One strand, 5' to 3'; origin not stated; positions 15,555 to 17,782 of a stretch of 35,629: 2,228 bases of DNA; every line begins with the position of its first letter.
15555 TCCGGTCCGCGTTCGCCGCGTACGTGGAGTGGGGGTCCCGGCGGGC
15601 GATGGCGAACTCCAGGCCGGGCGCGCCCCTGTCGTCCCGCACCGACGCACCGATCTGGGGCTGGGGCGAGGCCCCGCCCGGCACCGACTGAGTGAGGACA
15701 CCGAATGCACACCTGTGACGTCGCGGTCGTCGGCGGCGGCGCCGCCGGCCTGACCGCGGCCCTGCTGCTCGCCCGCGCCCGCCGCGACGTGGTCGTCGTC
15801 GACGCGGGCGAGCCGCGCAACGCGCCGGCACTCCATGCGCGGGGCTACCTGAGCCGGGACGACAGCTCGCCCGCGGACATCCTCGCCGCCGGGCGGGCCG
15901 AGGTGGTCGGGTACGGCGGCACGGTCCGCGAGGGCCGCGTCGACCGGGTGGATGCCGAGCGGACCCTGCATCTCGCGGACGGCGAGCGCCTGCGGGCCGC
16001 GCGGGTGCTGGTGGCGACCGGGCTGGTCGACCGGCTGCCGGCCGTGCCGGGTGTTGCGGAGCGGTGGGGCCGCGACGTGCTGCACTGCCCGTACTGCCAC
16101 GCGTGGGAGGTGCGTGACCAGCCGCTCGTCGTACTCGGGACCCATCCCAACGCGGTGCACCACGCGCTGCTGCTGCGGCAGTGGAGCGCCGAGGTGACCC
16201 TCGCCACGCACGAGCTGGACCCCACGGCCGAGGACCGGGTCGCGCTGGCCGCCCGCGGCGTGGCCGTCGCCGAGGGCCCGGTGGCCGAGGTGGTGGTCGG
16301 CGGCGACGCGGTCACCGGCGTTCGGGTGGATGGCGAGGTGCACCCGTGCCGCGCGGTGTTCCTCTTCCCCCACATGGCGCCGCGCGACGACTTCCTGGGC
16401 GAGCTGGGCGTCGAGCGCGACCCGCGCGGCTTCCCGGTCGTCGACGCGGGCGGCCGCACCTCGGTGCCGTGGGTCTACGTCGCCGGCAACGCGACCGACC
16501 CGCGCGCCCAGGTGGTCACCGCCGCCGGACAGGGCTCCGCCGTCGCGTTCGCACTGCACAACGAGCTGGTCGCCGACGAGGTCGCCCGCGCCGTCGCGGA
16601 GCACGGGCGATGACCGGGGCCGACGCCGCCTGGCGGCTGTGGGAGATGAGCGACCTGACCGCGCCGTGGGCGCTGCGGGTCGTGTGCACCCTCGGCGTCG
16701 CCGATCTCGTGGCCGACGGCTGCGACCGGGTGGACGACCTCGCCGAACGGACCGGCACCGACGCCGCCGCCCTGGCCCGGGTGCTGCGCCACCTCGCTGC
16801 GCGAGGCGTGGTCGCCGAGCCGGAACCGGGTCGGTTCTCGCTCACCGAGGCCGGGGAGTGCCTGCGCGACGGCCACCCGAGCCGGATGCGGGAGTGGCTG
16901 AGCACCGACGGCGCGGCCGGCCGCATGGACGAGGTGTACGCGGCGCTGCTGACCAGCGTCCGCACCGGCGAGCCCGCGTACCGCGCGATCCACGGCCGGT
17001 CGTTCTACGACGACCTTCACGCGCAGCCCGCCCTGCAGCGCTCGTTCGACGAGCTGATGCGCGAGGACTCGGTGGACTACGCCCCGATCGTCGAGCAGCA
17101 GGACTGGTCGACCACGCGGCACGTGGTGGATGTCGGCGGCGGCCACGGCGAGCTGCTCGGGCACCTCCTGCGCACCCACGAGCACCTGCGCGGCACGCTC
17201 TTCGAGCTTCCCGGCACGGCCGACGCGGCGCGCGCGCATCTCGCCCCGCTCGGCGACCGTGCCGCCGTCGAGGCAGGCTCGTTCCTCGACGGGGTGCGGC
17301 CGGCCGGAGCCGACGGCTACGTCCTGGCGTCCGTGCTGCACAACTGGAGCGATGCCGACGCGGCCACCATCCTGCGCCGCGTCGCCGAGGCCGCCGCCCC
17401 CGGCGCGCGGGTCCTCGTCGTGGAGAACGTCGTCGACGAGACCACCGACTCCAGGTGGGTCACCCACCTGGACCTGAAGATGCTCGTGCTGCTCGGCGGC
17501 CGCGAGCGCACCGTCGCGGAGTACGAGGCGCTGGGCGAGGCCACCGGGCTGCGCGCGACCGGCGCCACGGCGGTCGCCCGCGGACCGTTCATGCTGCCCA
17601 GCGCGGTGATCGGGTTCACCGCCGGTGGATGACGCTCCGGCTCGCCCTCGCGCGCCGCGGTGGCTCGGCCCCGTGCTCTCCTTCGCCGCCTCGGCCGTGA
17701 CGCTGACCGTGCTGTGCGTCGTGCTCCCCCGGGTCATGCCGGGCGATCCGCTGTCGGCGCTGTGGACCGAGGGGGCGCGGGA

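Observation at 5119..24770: Complete holomycin-type dithiolopyrrolone enzyme set, mostly in one 13-gene translationally coupled operon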

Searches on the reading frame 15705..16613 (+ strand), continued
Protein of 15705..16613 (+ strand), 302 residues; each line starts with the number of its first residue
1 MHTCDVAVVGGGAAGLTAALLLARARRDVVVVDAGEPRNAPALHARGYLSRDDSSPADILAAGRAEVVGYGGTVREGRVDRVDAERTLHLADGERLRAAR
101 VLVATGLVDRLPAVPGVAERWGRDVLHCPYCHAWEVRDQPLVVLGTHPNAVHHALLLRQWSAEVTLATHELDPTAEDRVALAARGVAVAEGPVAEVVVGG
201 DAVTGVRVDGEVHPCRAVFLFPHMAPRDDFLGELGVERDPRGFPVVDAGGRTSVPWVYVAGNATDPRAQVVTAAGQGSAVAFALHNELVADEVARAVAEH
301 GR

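Call 66: find_encoding_contigs(protein=P0130, flank=10000, max_places=1)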
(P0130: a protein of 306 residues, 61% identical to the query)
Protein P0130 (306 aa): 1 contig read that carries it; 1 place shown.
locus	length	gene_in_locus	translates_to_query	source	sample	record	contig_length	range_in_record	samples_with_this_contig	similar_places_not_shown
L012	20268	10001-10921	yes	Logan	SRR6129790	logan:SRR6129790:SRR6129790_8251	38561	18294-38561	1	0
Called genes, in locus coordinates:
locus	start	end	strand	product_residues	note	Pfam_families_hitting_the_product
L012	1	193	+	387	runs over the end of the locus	PF00722:Glyco_hydro_16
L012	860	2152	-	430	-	PF00501:AMP-binding, PF13193:AMP-binding_C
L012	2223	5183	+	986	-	PF00668:Condensation (weak), PF00501:AMP-binding, PF13193:AMP-binding_C, PF00550:PP-binding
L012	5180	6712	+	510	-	PF00732:GMC_oxred_N, PF00890:FAD_binding_2 (weak), PF01266:DAO (weak), PF07992:Pyr_redox_2 (faint), PF13450:NAD_binding_8 (weak), PF05199:GMC_oxred_C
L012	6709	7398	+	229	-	PF00975:Thioesterase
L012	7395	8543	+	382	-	PF02771:Acyl-CoA_dh_N, PF02770:Acyl-CoA_dh_M, PF00441:Acyl-CoA_dh_1, PF08028:Acyl-CoA_dh_2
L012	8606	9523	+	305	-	PF00583:Acetyltransf_1 (weak), PF18014:Acetyltransf_18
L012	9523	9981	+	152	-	PF01152:Bac_globin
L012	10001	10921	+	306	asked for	PF00890:FAD_binding_2 (weak), PF01266:DAO (weak), PF03486:HI0933_like (faint), PF05834:Lycopene_cycl (faint), PF07992:Pyr_redox_2, PF13450:NAD_binding_8 (faint), PF13738:Pyr_redox_3 (faint)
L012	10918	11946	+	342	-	PF08100:Dimerisation (faint), PF00891:Methyltransf_2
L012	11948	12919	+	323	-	PF19300:BPD_transp_1_N (weak), PF00528:BPD_transp_1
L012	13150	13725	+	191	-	PF00528:BPD_transp_1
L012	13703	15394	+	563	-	PF03193:RsgA_GTPase (faint), PF13191:AAA_16 (faint), PF20703:nSTAND1 (faint), PF00005:ABC_tran, PF01935:DUF87 (faint), PF13304:AAA_21 (weak), PF08352:oligo_HPY, PF00005:ABC_tran, +2 more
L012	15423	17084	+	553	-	PF00496:SBP_bac_5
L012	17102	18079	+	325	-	PF08242:Methyltransf_12 (faint), PF13489:Methyltransf_23, PF00891:Methyltransf_2, PF08241:Methyltransf_11, PF13649:Methyltransf_25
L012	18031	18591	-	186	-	PF02441:Flavoprotein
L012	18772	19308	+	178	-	PF00156:Pribosyltran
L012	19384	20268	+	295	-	?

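Call 67: find_encoding_contigs(protein=P0129, flank=10000, max_places=1)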
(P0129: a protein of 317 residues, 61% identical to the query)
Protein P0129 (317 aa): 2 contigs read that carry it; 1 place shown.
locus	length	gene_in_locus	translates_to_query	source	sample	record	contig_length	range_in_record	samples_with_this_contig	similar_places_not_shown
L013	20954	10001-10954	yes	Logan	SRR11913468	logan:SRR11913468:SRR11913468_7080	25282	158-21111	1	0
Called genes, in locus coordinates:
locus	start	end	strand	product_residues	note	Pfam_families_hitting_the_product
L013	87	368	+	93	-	-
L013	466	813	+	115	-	PF10825:DUF2752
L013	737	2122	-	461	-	PF00501:AMP-binding, PF13193:AMP-binding_C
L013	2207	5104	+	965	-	PF00501:AMP-binding, PF13193:AMP-binding_C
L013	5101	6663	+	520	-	PF00732:GMC_oxred_N, PF07992:Pyr_redox_2 (faint), PF05199:GMC_oxred_C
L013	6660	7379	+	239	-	PF00975:Thioesterase, PF12697:Abhydrolase_6 (weak), PF00561:Abhydrolase_1 (faint)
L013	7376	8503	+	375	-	PF02771:Acyl-CoA_dh_N, PF02770:Acyl-CoA_dh_M, PF00441:Acyl-CoA_dh_1, PF08028:Acyl-CoA_dh_2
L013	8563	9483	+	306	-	PF00583:Acetyltransf_1 (weak), PF13508:Acetyltransf_7 (faint), PF18014:Acetyltransf_18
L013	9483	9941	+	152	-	PF01152:Bac_globin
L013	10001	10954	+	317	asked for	PF00890:FAD_binding_2, PF01134:GIDA (faint), PF01266:DAO (weak), PF03486:HI0933_like (faint), PF05834:Lycopene_cycl (faint), PF07992:Pyr_redox_2, PF13450:NAD_binding_8 (weak), PF13738:Pyr_redox_3 (faint)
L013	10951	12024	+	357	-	PF08100:Dimerisation, PF25213:HVO_A0261_N (weak), PF00891:Methyltransf_2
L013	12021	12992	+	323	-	PF00528:BPD_transp_1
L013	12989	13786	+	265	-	PF00528:BPD_transp_1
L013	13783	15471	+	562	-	PF00005:ABC_tran, PF03193:RsgA_GTPase (faint), PF13191:AAA_16 (faint), PF13401:AAA_22 (faint), PF13555:AAA_29 (faint), PF13304:AAA_21 (weak), PF08352:oligo_HPY, PF00005:ABC_tran, +1 more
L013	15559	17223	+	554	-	PF00496:SBP_bac_5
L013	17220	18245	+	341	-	PF00891:Methyltransf_2, PF13489:Methyltransf_23, PF08241:Methyltransf_11 (weak), PF13649:Methyltransf_25 (weak)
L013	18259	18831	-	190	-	PF02441:Flavoprotein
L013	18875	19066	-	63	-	-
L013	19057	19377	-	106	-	-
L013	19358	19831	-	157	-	PF02575:YbaB_DNA_bd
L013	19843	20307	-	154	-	-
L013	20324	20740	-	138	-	-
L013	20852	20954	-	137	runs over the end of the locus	-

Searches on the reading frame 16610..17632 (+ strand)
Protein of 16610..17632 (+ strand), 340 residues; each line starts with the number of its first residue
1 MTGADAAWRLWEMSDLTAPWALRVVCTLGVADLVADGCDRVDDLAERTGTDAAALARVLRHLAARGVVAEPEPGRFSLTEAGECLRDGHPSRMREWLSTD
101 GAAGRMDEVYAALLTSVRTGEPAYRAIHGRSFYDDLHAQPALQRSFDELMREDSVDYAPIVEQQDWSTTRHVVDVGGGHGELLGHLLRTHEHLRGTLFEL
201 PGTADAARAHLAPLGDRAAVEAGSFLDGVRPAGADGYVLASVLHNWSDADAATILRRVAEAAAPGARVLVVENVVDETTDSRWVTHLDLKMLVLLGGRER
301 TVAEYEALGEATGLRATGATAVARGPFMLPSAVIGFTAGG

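Call 10: search_protein_families(library=pfam, proteins=[window:16610-17632:+])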
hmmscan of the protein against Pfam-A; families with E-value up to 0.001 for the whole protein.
window:16610-17632:+ (340 aa): 4 families
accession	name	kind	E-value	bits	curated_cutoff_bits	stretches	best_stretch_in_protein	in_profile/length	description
PF00891.24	Methyltransf_2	-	4e-35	121.5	22.3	1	110-313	1-208/210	O-methyltransferase domain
PF08100.18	Dimerisation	-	2.2e-09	37.5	25.6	1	10-85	9-90/93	O-methyltransferase dimerisation domain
PF25213.1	HVO_A0261_N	-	1.6e-05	25.1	35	1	36-89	22-74/86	HVO_A0261 N-terminal domain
PF08242.18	Methyltransf_12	-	2.3e-05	25.5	30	1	173-267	1-97/98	Methyltransferase domain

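Call 46: search_protein_families(library=ncbifam, proteins=[window:16610-17632:+], max_evalue=0.00001)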
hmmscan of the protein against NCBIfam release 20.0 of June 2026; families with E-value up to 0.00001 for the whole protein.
window:16610-17632:+ (340 aa): 1 family
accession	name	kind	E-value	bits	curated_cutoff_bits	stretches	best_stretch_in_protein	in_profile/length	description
TIGR02716.1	C20_methyl_CrtF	equivalog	3.2e-11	42.8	276.1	1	23-281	8-263/306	bacteriochlorophyllide d C-20 methyltransferase BchU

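Call 63: search_solved_structures(query=window:16610-17632:+, max_evalue=1e-8)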
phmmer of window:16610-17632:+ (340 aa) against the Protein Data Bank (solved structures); distinct sequences matched with E-value up to 1e-8: 81 (the best 60 are shown).
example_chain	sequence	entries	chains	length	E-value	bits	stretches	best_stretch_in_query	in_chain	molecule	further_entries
3i53_A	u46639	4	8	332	2e-68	234.5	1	10-320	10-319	O-methyltransferase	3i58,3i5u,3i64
7pg7_D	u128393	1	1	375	8.4e-68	232.5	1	10-325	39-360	Methyltransferase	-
6clw_A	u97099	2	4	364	3.8e-64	220.5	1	4-326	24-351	O-methyltransferase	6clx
7oy1_A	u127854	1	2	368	1.1e-63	218.9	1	5-332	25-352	Carminomycin 4-O-methyltransferase DnrK,Methyltransferase domain-containing protein,Aclaci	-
7phf_A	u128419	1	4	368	3.5e-63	217.3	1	5-332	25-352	Carminomycin 4-O-methyltransferase DnrK,Methyltransferase domain-containing protein,Aclaci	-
7pga_A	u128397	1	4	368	6.8e-63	216.4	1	5-332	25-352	Carminomycin 4-O-methyltransferase DnrK,Methyltransferase domain-containing protein,Aclaci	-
7pgj_A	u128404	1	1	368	2.4e-62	214.5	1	5-332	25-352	Carminomycin 4-O-methyltransferase DnrK,Methyltransferase domain-containing protein,Aclaci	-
1qzz_A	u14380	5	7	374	4.2e-62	213.8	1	10-321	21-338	aclacinomycin-10-hydroxylase | Protein RdmB | Aclacinomycin 10-hydroxylase RdmB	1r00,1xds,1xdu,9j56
7phe_A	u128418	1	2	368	7.5e-62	212.9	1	5-332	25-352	Carminomycin 4-O-methyltransferase DnrK,Methyltransferase domain-containing protein,Aclaci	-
1tw2_A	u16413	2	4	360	9.9e-62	212.5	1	5-315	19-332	Carminomycin 4-O-methyltransferase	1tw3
4wxh_A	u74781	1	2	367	1.1e-61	212.4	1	5-315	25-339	Carminomycin 4-O-methyltransferase DnrK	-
5eeg_A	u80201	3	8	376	1.1e-61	212.3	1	5-315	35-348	Carminomycin 4-O-methyltransferase DnrK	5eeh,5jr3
9la8_A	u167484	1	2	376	1.7e-61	211.8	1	5-315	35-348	Methyltransferase domain-containing protein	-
9lac_A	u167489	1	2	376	2.4e-61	211.3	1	5-315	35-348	Methyltransferase domain-containing protein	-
4z2y_A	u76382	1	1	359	3.5e-61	210.7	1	21-321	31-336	CalO6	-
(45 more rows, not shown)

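Call 83: find_related_loci(query=A4, collection=metagenome_contigs, flank=10000)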
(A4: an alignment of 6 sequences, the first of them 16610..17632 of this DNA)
Query A4 (340 aa) in metagenome_contigs; peptide patterns used: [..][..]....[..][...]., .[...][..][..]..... (x = any residue, [..] = any of these).
58 stretches matched a pattern, but none encodes a relative of the query by tblastn (E <= 1e-3).
